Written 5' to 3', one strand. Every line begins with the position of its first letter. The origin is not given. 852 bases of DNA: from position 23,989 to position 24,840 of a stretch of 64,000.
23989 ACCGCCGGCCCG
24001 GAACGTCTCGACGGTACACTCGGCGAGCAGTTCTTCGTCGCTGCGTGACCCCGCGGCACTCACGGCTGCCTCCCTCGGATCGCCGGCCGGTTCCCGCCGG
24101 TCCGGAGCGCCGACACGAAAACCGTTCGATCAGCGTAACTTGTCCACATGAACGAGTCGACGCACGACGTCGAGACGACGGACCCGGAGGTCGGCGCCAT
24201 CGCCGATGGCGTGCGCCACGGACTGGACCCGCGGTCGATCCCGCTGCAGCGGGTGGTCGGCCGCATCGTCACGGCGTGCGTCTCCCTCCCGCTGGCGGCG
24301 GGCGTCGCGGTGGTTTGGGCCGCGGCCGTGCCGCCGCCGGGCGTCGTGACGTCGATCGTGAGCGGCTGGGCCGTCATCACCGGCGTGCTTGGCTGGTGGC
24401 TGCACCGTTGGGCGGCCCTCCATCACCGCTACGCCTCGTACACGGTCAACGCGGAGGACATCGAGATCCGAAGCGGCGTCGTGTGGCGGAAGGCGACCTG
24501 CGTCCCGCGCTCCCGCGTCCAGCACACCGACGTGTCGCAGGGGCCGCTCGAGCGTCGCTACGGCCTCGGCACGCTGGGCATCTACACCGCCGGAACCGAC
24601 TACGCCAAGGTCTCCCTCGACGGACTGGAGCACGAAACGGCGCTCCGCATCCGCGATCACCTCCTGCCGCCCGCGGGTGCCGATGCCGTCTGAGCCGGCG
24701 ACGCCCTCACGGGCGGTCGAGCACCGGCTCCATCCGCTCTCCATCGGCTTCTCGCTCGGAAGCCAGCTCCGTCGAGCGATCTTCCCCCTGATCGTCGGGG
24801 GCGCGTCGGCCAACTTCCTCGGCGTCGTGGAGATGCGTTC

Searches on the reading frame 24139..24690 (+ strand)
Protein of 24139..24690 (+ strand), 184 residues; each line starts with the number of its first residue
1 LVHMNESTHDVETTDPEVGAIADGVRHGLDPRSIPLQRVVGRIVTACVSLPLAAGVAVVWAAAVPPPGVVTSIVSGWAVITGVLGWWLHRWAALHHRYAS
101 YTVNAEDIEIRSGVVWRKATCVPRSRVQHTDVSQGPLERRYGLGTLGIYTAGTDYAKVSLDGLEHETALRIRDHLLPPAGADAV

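Call 41: search_protein_families(library=pfam, proteins=[window:24139-24690:+], max_evalue=0.001)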
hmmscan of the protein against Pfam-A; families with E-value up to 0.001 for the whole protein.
window:24139-24690:+ (184 aa): 1 family
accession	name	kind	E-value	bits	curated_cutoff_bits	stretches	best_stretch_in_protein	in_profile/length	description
PF03703.20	bPH_2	-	2.2e-18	66.7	22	1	97-175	2-78/78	Bacterial PH domain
